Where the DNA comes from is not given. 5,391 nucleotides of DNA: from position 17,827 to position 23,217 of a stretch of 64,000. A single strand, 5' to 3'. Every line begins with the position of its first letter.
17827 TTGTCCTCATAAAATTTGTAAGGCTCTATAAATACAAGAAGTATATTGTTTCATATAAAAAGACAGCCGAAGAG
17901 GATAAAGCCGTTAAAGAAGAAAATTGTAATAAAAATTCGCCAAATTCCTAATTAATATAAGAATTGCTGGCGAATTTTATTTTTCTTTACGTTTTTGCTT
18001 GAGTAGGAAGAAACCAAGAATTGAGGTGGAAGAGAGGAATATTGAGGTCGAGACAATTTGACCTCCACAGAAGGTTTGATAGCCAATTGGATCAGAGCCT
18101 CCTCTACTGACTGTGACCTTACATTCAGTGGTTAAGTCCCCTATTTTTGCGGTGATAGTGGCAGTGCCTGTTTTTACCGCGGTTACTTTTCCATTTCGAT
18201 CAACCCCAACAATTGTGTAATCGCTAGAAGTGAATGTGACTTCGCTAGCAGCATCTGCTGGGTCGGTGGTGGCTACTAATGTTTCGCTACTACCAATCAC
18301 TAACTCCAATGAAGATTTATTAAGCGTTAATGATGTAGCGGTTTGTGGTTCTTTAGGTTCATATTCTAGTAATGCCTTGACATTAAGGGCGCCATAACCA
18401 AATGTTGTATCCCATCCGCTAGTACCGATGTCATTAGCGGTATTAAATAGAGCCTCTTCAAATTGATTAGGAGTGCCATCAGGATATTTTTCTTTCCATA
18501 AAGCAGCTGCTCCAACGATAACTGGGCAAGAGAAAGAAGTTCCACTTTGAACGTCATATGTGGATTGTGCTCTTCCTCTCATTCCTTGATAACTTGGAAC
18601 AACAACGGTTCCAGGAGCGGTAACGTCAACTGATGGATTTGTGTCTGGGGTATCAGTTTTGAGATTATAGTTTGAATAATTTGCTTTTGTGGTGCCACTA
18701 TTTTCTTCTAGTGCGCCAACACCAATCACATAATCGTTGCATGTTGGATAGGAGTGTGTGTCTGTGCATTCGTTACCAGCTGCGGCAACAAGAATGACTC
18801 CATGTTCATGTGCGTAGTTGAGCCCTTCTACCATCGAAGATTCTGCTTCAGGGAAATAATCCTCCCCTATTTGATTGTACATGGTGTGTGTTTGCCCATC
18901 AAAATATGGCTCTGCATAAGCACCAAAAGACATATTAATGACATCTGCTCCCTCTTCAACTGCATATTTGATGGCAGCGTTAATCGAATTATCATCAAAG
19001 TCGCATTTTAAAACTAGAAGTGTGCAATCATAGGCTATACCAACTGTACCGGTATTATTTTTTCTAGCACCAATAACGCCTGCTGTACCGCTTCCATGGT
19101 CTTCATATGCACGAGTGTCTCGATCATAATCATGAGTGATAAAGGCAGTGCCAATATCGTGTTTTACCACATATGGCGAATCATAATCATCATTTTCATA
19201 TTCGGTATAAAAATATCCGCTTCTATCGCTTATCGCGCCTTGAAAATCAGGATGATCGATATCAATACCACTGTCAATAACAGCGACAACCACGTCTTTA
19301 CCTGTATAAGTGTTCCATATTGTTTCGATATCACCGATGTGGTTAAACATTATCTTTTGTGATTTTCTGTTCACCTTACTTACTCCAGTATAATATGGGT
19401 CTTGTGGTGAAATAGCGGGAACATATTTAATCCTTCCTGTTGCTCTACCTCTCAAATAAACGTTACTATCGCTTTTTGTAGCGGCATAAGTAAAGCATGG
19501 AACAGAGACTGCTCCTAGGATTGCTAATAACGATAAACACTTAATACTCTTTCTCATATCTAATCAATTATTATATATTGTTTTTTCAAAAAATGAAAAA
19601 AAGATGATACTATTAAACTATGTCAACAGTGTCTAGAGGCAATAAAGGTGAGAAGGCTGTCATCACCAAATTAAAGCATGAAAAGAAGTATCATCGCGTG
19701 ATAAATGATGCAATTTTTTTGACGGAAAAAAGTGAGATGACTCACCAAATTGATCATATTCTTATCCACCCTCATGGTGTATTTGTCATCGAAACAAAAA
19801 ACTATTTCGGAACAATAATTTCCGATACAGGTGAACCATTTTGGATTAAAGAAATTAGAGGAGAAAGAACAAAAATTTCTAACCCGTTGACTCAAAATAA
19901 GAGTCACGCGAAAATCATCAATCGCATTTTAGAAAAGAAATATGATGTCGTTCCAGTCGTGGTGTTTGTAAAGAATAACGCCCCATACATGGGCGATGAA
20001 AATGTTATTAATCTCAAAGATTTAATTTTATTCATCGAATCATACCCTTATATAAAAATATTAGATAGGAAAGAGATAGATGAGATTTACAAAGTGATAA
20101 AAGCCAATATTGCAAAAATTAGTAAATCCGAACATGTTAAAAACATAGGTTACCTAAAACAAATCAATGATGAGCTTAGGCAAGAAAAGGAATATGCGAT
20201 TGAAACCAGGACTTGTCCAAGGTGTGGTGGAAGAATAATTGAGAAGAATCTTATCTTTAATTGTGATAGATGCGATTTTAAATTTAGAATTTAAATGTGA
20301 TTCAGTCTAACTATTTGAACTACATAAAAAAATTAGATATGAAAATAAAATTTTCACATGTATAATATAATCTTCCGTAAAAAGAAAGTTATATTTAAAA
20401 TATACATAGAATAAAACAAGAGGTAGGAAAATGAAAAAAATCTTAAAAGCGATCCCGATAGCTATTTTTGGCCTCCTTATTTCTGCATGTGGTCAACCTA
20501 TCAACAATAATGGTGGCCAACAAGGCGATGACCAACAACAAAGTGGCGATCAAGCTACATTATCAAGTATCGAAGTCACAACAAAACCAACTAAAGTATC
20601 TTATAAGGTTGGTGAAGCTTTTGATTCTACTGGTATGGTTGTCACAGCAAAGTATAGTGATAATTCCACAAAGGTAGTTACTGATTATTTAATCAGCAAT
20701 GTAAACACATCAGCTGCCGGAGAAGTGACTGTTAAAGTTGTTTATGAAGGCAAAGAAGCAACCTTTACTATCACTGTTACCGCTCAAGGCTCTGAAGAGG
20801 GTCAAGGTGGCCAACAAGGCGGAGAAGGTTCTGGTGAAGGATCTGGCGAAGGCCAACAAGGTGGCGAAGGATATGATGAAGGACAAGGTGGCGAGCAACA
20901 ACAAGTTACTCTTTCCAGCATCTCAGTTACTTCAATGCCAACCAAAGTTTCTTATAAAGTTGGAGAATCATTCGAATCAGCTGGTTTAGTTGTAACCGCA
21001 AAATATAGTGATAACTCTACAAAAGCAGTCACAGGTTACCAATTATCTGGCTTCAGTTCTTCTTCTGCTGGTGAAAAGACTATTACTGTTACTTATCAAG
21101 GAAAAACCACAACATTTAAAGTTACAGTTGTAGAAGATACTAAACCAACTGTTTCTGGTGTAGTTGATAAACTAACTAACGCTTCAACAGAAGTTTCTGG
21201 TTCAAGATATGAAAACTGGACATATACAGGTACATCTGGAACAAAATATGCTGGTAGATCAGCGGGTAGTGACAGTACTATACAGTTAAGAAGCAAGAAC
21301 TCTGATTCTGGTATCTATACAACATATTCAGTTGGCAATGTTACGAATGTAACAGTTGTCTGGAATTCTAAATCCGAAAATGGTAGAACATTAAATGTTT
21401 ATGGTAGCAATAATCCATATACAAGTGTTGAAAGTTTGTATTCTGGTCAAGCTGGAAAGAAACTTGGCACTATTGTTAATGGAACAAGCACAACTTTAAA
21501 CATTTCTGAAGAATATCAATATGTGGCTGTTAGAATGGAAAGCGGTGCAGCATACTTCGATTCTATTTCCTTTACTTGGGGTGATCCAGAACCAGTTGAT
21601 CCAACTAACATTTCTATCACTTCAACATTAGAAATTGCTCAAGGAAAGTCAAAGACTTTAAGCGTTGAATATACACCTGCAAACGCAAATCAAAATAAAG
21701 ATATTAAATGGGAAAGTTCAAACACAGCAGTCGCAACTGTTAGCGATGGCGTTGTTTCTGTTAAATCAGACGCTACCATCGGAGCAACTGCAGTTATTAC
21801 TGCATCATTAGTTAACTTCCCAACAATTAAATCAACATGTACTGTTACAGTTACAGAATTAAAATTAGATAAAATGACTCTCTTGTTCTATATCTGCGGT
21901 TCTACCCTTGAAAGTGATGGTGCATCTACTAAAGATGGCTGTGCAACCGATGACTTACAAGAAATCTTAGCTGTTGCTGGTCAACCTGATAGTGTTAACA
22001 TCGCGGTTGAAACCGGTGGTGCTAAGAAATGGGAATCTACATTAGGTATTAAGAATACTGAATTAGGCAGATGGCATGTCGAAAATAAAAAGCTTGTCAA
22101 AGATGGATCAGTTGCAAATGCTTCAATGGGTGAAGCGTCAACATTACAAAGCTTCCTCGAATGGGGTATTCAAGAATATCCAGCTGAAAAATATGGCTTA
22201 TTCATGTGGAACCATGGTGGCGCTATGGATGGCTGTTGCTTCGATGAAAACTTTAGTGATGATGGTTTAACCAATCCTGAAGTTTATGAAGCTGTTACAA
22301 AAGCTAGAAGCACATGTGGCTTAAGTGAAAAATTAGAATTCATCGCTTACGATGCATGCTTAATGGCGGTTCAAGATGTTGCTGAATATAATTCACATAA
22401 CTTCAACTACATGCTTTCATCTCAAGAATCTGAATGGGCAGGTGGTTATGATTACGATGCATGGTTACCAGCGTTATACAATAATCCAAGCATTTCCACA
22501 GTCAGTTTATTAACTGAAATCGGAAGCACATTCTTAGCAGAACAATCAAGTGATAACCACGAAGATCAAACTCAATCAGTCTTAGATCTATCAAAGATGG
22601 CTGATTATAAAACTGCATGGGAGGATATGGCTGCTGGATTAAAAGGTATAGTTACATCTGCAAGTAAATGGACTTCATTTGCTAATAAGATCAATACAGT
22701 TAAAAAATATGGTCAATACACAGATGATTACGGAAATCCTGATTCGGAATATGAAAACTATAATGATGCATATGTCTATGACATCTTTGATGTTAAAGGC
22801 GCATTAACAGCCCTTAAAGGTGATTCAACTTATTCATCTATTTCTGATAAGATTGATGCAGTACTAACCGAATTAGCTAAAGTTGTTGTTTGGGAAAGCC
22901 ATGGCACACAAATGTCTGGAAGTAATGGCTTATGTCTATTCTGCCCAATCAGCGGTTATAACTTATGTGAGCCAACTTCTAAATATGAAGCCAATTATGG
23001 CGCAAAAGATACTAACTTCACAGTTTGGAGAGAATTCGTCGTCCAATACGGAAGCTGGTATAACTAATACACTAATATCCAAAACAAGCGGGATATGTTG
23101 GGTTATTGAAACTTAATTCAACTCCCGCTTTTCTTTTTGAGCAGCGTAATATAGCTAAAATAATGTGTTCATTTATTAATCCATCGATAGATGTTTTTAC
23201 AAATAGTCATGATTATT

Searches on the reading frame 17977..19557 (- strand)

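Call 80: search_protein_families(library=pfam, proteins=[window:17977-19557:-], max_evalue=0.00001)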
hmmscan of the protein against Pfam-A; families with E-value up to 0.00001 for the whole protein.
window:17977-19557:- (526 aa): 3 families
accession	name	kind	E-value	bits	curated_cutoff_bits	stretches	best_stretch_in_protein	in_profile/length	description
PF00082.27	Peptidase_S8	-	5.9e-51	173.9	21.8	1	86-389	1-288/288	Subtilase family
PF02368.24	Big_2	-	4.2e-12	46.3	22.8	1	408-476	3-72/79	Bacterial Ig-like domain (group 2)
PF22359.2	Big-like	-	8.8e-12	45.5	27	1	439-484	2-47/48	Bacterial Ig-like domain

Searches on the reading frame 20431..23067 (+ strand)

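Call 80: search_protein_families(library=pfam, proteins=[window:20431-23067:+], max_evalue=0.00001)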
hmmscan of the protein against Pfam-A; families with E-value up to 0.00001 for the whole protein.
window:20431-23067:+ (878 aa): 3 families
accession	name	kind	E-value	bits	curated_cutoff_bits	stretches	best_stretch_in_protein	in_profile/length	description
PF03415.19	Peptidase_C11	-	6.7e-30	105.3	25.8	1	503-769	11-263/359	Clostripain family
PF07523.18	Big_3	-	2.3e-23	82.6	21.2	2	170-233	3-68/68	Bacterial Ig-like domain (group 3)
PF02368.24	Big_2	-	3.3e-08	33.8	22.8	1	392-445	3-57/79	Bacterial Ig-like domain (group 2)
